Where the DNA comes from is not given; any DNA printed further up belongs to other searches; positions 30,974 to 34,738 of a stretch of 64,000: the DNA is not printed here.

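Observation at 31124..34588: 1154-aa orphan protein alone in a roughly 4.8-kb AT-rich island: primase-like N-terminus, Zn-ribbon, AbiEi-like wHTH C-terminus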

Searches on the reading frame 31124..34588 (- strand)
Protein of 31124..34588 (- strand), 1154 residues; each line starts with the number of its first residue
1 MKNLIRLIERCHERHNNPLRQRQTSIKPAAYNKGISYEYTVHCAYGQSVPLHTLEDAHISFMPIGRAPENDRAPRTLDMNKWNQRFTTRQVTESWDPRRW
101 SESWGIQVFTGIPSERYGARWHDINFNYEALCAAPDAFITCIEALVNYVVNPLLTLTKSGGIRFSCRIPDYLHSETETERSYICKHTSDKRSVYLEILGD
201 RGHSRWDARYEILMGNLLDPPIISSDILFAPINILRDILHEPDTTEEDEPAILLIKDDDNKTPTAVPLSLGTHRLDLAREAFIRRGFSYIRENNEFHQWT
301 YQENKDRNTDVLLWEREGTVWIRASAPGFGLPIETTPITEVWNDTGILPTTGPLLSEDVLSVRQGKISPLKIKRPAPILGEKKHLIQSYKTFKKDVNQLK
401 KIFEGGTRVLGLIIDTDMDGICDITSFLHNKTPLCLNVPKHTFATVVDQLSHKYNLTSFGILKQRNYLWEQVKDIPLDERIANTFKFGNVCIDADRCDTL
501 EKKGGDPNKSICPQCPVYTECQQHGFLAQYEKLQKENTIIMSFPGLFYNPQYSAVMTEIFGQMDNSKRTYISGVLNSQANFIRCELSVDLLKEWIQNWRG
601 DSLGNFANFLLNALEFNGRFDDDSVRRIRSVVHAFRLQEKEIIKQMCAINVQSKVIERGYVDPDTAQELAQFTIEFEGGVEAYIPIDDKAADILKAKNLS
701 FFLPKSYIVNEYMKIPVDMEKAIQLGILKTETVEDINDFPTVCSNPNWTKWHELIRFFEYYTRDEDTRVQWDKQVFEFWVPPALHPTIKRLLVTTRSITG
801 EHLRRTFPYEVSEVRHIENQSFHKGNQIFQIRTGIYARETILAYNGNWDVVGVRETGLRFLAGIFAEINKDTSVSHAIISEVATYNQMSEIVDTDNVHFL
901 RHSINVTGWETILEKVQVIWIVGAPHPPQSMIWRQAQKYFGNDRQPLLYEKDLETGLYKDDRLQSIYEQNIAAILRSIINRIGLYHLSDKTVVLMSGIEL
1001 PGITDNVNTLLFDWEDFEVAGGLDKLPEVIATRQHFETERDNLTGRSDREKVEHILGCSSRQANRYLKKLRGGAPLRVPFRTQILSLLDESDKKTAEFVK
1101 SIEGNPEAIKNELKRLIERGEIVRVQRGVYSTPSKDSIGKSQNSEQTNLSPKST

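Call 3: search_protein_families(library=pfam, proteins=[window:31124-34588:-], max_evalue=1)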
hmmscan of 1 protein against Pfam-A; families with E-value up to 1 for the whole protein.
window:31124-34588:- (1154 aa): 3 families
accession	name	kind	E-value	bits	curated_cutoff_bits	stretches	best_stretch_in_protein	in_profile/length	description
PF13338.12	AbiEi_4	-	0.00024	21.6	25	1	1110-1131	28-47/49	Transcriptional regulator, AbiEi antitoxin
PF19570.5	DUF6088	-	0.0038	17.4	25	1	1104-1138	24-58/172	Family of unknown function (DUF6088)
PF02467.21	Whib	-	0.21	12.6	23.6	1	508-526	27-45/65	Transcription factor WhiB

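Call 4: search_protein_families(library=ncbifam, proteins=[window:31124-34588:-], max_evalue=1)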
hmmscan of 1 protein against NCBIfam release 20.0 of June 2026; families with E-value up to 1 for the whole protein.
window:31124-34588:- (1154 aa): 1 family
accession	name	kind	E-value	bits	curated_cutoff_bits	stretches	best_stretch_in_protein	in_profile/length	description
NF047376.1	TAA_AbiEi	equivalog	0.18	11.5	150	1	1104-1137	33-66/172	type IV toxin-antitoxin system AbiEi family antitoxin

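Call 5: search_protein_families(library=padloc, proteins=[window:31124-34588:-], max_evalue=1)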
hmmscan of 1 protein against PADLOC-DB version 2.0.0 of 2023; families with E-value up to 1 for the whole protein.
window:31124-34588:- (1154 aa): 20 families
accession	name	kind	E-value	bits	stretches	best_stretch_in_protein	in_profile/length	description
PDLC02226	AbiEi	-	2.2e-07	28.9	1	1104-1144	29-69/202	AbiEi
PDLC02236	AbiEi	-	9e-06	23.5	1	1103-1145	25-67/207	AbiEi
PDLC02233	AbiEi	-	2.7e-05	21.9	1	1104-1143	30-69/214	AbiEi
PDLC02251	AbiEi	-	0.00027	18.5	1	1109-1147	38-76/230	AbiEi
PDLC02225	AbiEi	-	0.00079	17.2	1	1110-1136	32-57/198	AbiEi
PDLC02265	AbiEi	-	0.0014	16.4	1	1110-1146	29-65/198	AbiEi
PDLC02246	AbiEi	-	0.0018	15.8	1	1100-1146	29-75/230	AbiEi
PDLC02234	AbiEi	-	0.0019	16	1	1107-1146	27-66/191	AbiEi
PDLC02242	AbiEi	-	0.003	15.3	1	1100-1140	21-61/207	AbiEi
PDLC02264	AbiEi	-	0.0031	15.5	1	1097-1145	24-72/205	AbiEi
PDLC02231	AbiEi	-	0.0043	14.8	1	1111-1135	34-58/280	AbiEi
PDLC02247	AbiEi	-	0.01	13.7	1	1109-1144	46-81/215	AbiEi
PDLC02258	AbiEi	-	0.011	13.9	1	1082-1136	6-59/196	AbiEi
PDLC02241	AbiEi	-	0.012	13.4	1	1103-1135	22-54/199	AbiEi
PDLC02266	AbiEi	-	0.013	12.9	1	1095-1130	20-55/258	AbiEi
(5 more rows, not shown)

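Call 6: search_protein_families(library=phrogs, proteins=[window:31124-34588:-], max_evalue=1)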
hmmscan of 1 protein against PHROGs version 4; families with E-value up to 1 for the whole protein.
window:31124-34588:- (1154 aa): 5 families
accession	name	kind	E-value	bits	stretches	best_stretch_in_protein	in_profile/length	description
phrog_15505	-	unknown function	0.12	13.7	0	1096-1134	33-69/87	-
phrog_22350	-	transcription regulation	0.17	12.8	1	124-217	60-154/202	transcription factor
phrog_21215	-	unknown function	0.26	12.3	0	1110-1131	39-60/69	-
phrog_8117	-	unknown function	0.29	11.6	1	1107-1131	46-70/166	-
phrog_10071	-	transcription regulation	0.43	11.1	1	503-528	38-63/196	transcriptional regulator WhiB-like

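Call 7: find_homologous_proteins(query=window:31124-34588:-)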
Query window:31124-34588:- (1154 aa): 1249 proteins with E <= 0.001 among 5912 candidates; the best 120 are listed.
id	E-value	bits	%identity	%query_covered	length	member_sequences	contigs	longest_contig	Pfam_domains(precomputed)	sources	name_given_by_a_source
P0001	0.0e+0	1838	68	99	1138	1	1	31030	-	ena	-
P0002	0.0e+0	1678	64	98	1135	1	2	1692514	-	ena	-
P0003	0.0e+0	1647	62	98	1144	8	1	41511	-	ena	-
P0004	0.0e+0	1455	56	99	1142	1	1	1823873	PF13338.13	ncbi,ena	-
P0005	0.0e+0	1442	56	98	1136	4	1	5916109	PF13338.13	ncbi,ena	-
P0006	0.0e+0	1437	55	99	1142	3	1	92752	-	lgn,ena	-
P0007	0.0e+0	1382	53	98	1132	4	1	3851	-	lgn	-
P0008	0.0e+0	1357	53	98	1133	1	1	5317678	-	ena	-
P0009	0.0e+0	1353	53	98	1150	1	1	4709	-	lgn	-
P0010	0.0e+0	1345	53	98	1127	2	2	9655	-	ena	-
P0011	0.0e+0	1337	52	98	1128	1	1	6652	-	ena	-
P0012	0.0e+0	1329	53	98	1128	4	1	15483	-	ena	-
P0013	0.0e+0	1325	51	98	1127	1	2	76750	-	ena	-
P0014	0.0e+0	1324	51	98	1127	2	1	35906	-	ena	-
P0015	0.0e+0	1324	51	98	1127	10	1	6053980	-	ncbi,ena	-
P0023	0.0e+0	1301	52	98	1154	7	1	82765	PF13338.13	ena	-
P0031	0.0e+0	1293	52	98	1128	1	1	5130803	-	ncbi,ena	-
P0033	0.0e+0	1292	52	98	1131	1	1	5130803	-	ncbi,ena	-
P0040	0.0e+0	1287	51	98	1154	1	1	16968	-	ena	-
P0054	0.0e+0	1274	50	98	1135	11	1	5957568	-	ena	-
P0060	0.0e+0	1272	50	98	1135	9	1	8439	-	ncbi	-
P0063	0.0e+0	1269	51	98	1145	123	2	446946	-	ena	-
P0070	0.0e+0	1265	49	98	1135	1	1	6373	PF13338.13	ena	-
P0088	0.0e+0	1255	49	98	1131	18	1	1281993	PF13338.13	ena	-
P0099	0.0e+0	1250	49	98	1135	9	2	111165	-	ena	-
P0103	0.0e+0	1249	49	98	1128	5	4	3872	-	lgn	-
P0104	0.0e+0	1249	50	98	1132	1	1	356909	PF13338.13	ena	-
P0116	0.0e+0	1244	50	98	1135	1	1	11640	-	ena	-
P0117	0.0e+0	1244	50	98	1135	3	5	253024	-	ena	-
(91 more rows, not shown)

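Call 8: search_solved_structures(query=window:31124-34588:-, max_evalue=1)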
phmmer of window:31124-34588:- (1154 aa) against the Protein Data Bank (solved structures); distinct sequences matched with E-value up to 1: 1.
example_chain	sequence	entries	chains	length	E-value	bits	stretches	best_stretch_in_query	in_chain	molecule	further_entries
5v92_A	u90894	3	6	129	0.94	10.4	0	581-607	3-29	lysozyme isoform III | Lysozyme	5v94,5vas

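Call 10: find_encoding_contigs(protein=P0031, flank=10000, max_places=3)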
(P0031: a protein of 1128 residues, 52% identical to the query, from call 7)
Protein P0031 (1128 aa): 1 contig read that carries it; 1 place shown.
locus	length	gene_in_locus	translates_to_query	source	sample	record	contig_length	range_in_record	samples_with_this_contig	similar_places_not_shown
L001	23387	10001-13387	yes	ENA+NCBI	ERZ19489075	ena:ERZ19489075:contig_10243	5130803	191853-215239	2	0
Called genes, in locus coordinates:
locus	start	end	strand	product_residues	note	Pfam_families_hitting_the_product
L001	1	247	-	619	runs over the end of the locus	PF02518:HATPase_c (weak), PF13589:HATPase_c_3, PF01119:DNA_mis_repair, PF08676:MutL_C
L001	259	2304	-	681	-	PF00005:ABC_tran, PF13401:AAA_22 (faint), PF13304:AAA_21 (weak), PF08352:oligo_HPY, PF02463:SMC_N, PF00005:ABC_tran, PF08352:oligo_HPY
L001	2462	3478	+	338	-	PF12715:Abhydrolase_7, PF05448:AXE1 (faint), PF01738:DLH (weak), PF02129:Peptidase_S15 (faint), PF00326:Peptidase_S9 (faint)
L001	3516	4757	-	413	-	PF00278:Orn_DAP_Arg_deC, PF01168:Ala_racemase_N, PF02784:Orn_Arg_deC_N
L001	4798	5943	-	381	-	PF02746:MR_MLE_N, PF13378:MR_MLE_C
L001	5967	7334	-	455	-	PF00884:Sulfatase, PF01663:Phosphodiest, PF02995:DUF229 (weak), PF16347:SGSH_C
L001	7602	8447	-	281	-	PF03781:FGE-sulfatase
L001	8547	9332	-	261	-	PF13385:Laminin_G_3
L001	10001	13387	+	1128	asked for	-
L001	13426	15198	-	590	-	PF00176:SNF2-rel_dom, PF00271:Helicase_C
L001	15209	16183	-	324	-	PF13519:VWA_2 (weak), PF13768:VWA_3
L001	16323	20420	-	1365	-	-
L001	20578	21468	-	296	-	-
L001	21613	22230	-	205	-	PF04264:YceI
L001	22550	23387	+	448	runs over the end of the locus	PF07635:PSCyt1, PF24807:WD40_CDC20-Fz, PF24814:WD40_Prp19, PF24817:WD40_WDHD1_1st, PF25174:Beta-prop_THOC3, PF25175:Beta-prop_WDR5, PF25173:Beta-prop_WDR3_1st, PF23098:Beta-prop_NOL10_N, +35 more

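Call 11: find_encoding_contigs(protein=P0033, flank=10000, max_places=3)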
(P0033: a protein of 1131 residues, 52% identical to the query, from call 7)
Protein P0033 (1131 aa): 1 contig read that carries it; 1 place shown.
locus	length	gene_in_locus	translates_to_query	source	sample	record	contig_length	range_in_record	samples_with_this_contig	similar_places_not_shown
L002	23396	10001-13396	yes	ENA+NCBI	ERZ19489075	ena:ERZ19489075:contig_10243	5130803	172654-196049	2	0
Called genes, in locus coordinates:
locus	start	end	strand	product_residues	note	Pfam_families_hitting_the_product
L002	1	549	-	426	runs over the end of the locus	PF00132:Hexapep (faint)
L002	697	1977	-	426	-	PF00266:Aminotran_5, PF01053:Cys_Met_Meta_PP (weak)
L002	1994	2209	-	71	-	-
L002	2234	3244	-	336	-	PF01408:GFO_IDH_MocA, PF22725:GFO_IDH_MocA_C3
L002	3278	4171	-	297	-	PF13483:Lactamase_B_3, PF12706:Lactamase_B_2 (weak)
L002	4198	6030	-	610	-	PF01839:FG-GAP (faint), PF13517:FG-GAP_3, PF18962:Por_Secre_tail (faint), PF07593:UnbV_ASPIC, PF13860:FlgD_ig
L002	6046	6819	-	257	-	PF07081:DUF1349 (faint)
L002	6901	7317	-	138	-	PF03811:Zn_ribbon_InsA (faint), PF13384:HTH_23, PF13518:HTH_28 (faint)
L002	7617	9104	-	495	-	PF07728:AAA_5 (faint), PF00004:AAA (weak), PF07724:AAA_2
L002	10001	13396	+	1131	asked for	-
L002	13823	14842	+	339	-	PF01408:GFO_IDH_MocA, PF03447:NAD_binding_3 (weak), PF02894:GFO_IDH_MocA_C, PF22725:GFO_IDH_MocA_C3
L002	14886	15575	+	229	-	-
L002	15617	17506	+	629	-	PF07944:Beta-AFase-like_GH127_cat, PF20736:Glyco_hydro127M, PF20737:Glyco_hydro127C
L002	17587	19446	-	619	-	PF02518:HATPase_c (weak), PF13589:HATPase_c_3, PF01119:DNA_mis_repair, PF08676:MutL_C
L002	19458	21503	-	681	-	PF00005:ABC_tran, PF13401:AAA_22 (faint), PF13304:AAA_21 (weak), PF08352:oligo_HPY, PF02463:SMC_N, PF00005:ABC_tran, PF08352:oligo_HPY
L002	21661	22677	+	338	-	PF12715:Abhydrolase_7, PF05448:AXE1 (faint), PF01738:DLH (weak), PF02129:Peptidase_S15 (faint), PF00326:Peptidase_S9 (faint)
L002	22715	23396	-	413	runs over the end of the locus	PF00278:Orn_DAP_Arg_deC, PF01168:Ala_racemase_N, PF02784:Orn_Arg_deC_N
